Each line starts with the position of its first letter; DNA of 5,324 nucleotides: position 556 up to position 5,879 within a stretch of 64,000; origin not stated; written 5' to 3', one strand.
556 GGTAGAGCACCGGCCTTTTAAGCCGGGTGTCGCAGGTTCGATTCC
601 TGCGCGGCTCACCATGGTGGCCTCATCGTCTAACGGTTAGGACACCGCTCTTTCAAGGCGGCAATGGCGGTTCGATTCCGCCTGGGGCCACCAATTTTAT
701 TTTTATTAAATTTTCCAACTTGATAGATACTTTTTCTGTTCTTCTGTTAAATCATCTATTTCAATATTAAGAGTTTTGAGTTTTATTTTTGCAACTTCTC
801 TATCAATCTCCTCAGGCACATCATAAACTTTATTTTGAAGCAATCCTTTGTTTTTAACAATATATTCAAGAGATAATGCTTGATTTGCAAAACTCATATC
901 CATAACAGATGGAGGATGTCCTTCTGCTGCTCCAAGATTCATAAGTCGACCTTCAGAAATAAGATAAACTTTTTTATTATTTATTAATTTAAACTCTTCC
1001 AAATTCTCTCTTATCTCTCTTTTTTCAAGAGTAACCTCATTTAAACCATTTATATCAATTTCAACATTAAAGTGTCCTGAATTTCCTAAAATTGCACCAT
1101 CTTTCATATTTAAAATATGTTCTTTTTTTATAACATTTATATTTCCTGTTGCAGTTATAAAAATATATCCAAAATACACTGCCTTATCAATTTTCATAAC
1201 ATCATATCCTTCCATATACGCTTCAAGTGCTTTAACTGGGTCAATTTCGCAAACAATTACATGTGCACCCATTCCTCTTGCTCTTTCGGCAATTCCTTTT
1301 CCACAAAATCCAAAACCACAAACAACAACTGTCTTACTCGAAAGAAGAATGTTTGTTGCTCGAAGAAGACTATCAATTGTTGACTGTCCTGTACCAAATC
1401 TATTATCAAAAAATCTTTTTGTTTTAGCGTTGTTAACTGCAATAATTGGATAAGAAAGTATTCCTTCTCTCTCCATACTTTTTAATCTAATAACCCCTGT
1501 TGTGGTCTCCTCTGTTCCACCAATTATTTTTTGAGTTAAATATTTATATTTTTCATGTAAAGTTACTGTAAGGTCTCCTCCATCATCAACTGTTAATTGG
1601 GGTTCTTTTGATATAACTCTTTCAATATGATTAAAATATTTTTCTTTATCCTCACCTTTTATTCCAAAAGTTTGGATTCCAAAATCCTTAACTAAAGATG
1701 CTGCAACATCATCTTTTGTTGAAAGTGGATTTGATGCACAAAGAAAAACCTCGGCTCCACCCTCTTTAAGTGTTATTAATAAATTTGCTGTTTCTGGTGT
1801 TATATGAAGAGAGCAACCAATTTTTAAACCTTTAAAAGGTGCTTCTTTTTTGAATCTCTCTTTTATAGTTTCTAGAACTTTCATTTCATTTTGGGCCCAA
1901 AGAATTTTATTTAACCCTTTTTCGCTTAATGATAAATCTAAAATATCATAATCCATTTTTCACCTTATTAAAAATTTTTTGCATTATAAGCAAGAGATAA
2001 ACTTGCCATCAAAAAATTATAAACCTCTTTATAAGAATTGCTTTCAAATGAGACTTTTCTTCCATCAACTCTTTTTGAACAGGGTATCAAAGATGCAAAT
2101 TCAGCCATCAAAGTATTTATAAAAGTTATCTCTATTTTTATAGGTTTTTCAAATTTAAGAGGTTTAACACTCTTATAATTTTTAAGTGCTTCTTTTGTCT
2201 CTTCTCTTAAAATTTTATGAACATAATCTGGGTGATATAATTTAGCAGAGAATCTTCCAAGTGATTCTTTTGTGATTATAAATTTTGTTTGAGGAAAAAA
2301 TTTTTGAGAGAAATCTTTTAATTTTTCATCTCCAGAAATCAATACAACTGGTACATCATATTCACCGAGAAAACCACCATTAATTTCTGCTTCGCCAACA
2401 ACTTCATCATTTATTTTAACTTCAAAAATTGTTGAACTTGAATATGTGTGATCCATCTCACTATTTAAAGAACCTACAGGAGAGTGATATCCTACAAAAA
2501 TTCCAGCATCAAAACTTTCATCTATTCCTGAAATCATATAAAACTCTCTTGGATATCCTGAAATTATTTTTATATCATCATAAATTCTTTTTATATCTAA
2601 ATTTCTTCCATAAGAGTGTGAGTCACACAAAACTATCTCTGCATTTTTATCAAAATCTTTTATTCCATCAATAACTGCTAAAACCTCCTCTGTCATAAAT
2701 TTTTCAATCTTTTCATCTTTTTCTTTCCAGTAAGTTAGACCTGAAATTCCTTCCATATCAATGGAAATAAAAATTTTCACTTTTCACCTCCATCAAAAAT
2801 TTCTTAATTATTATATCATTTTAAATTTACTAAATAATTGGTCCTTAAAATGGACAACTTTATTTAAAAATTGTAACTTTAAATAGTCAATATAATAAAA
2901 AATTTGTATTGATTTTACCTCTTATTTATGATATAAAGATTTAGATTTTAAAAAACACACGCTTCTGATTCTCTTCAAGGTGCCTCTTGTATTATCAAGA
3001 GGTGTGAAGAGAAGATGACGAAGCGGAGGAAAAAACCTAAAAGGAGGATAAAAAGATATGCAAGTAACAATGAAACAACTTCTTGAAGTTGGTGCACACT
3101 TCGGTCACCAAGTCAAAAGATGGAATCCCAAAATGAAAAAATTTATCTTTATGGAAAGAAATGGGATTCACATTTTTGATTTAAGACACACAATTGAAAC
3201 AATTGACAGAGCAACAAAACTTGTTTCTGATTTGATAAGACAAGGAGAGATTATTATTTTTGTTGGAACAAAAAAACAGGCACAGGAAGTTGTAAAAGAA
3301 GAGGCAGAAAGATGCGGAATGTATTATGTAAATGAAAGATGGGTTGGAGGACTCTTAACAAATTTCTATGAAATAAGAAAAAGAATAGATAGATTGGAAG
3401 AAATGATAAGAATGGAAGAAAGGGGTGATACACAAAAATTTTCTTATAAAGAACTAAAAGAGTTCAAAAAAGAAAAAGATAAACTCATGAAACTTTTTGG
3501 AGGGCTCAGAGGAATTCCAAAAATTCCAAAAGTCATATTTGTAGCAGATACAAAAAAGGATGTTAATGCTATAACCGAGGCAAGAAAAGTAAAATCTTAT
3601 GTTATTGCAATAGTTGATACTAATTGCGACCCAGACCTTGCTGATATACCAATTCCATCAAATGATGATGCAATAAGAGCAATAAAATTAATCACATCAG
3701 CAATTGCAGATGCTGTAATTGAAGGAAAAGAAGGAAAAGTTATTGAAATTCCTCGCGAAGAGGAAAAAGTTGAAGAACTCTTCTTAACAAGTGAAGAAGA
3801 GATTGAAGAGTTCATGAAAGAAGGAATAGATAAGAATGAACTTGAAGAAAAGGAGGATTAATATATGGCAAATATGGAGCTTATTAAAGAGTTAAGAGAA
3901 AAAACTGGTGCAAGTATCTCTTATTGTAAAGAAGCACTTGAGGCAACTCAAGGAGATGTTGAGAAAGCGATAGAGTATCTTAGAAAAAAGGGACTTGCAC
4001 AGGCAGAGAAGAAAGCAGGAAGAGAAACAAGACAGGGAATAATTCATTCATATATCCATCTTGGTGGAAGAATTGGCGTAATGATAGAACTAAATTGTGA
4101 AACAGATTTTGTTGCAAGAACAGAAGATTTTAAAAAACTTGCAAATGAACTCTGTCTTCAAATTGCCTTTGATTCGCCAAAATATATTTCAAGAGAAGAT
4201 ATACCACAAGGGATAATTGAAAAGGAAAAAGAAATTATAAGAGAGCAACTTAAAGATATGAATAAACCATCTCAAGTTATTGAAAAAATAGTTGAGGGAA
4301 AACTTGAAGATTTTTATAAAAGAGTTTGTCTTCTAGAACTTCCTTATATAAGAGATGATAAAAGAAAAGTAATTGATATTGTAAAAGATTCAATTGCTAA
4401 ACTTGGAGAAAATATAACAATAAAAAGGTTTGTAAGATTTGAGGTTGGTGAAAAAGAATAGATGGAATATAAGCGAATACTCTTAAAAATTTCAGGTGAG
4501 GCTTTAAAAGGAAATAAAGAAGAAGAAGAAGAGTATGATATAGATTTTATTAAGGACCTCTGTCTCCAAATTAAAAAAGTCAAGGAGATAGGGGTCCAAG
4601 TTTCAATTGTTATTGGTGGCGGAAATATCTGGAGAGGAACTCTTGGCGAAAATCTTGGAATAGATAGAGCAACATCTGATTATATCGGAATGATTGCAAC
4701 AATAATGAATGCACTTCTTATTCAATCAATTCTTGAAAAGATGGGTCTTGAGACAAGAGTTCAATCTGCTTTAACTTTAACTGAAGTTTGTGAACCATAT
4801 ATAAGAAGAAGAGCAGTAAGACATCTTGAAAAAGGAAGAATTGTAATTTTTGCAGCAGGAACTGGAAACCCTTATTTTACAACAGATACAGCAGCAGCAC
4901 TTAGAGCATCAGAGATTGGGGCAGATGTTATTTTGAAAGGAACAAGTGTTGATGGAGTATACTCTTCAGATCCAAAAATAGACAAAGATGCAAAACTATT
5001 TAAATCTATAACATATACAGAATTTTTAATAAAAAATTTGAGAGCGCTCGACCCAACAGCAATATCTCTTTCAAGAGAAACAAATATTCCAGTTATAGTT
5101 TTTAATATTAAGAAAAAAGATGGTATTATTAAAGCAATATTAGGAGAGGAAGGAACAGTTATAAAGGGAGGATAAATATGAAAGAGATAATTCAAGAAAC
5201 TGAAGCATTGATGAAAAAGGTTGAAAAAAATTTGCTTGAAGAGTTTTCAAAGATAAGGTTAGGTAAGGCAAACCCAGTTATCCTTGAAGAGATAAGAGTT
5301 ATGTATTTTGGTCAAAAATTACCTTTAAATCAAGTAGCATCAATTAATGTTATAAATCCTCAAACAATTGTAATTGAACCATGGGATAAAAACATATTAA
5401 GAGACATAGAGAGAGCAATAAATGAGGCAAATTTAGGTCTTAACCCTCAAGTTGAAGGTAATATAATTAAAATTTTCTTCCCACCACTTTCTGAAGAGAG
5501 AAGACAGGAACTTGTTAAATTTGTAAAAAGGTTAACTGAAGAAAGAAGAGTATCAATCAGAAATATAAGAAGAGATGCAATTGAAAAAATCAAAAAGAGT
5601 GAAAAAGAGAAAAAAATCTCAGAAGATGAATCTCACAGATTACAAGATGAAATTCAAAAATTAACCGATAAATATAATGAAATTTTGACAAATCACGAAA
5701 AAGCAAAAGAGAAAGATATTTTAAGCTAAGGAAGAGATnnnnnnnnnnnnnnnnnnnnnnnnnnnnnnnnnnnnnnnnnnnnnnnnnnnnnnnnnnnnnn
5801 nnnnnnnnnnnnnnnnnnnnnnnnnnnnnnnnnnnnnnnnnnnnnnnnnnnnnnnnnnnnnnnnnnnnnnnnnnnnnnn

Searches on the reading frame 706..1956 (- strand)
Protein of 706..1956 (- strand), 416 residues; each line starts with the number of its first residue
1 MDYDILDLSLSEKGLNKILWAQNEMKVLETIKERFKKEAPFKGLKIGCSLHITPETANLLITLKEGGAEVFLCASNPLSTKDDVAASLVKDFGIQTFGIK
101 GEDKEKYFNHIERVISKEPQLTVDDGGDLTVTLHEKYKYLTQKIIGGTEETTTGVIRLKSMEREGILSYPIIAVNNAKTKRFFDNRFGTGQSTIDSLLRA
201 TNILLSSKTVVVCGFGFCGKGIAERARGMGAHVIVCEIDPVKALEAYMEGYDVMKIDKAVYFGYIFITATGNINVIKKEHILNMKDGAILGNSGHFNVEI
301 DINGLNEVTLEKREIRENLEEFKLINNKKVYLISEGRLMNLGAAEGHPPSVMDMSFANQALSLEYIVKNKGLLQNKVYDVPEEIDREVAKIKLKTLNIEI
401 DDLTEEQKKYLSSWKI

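Call 65: search_protein_families(library=pfam, proteins=[window:706-1956:-], max_evalue=0.0001)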
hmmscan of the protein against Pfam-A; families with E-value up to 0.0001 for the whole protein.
window:706-1956:- (416 aa): 4 families
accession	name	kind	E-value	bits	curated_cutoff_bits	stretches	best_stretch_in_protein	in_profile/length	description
PF05221.23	AdoHcyase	-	5.4e-59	200.2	25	2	2-137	1-140/299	S-adenosyl-L-homocysteine hydrolase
PF00670.27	AdoHcyase_NAD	-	3.9e-53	180.3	27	1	185-345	1-161/162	S-adenosyl-L-homocysteine hydrolase, NAD binding domain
PF02826.25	2-Hacid_dh_C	-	3.8e-07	30.1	25.1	1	204-294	33-127/178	D-isomer specific 2-hydroxyacid dehydrogenase, NAD binding domain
PF07991.19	KARI_N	-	7.7e-05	22.8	20.6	0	205-301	2-102/165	Acetohydroxy acid isomeroreductase, NADPH-binding domain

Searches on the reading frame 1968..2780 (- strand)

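Call 65: search_protein_families(library=pfam, proteins=[window:1968-2780:-], max_evalue=0.0001)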
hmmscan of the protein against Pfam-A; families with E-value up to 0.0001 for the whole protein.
window:1968-2780:- (270 aa): 1 family
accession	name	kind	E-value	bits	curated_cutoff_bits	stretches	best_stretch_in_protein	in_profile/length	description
PF04951.18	Peptidase_M55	-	8.8e-86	288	25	1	1-258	1-263/264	D-aminopeptidase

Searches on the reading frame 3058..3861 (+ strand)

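Call 65: search_protein_families(library=pfam, proteins=[window:3058-3861:+], max_evalue=0.0001)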
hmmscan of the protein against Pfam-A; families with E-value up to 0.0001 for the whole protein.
window:3058-3861:+ (267 aa): 1 family
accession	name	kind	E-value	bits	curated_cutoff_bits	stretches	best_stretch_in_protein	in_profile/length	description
PF00318.25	Ribosomal_S2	-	7e-88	293.9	26.1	1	8-223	1-216/216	Ribosomal protein S2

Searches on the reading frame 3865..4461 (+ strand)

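Call 65: search_protein_families(library=pfam, proteins=[window:3865-4461:+], max_evalue=0.0001)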
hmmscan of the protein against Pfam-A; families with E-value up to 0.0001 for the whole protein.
window:3865-4461:+ (198 aa): 3 families
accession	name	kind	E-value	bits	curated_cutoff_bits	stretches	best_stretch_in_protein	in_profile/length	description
PF00889.24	EF_TS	-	5.2e-37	127.9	27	1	54-196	76-204/204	Elongation factor TS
PF25025.1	EF-Ts_N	-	1.2e-06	28.8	33.2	1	3-42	13-53/60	Elongation factor Ts, mitochondrial, N-terminal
PF22566.2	UBA_8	-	6.3e-05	23.1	26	0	5-36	5-36/46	UBA-like domain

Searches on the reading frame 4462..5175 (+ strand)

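Call 65: search_protein_families(library=pfam, proteins=[window:4462-5175:+], max_evalue=0.0001)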
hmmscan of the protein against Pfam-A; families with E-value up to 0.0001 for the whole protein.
window:4462-5175:+ (237 aa): 1 family
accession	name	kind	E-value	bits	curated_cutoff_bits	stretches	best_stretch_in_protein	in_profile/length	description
PF00696.33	AA_kinase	-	5.7e-37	128.1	24.9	1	4-215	1-234/234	Amino acid kinase family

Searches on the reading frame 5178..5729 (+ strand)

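Call 65: search_protein_families(library=pfam, proteins=[window:5178-5729:+], max_evalue=0.0001)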
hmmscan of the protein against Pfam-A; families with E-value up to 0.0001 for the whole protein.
window:5178-5729:+ (183 aa): 1 family
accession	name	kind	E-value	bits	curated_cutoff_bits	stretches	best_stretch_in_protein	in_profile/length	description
PF01765.24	RRF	-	1e-60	204.7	29.7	1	21-182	3-164/164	Ribosome recycling factor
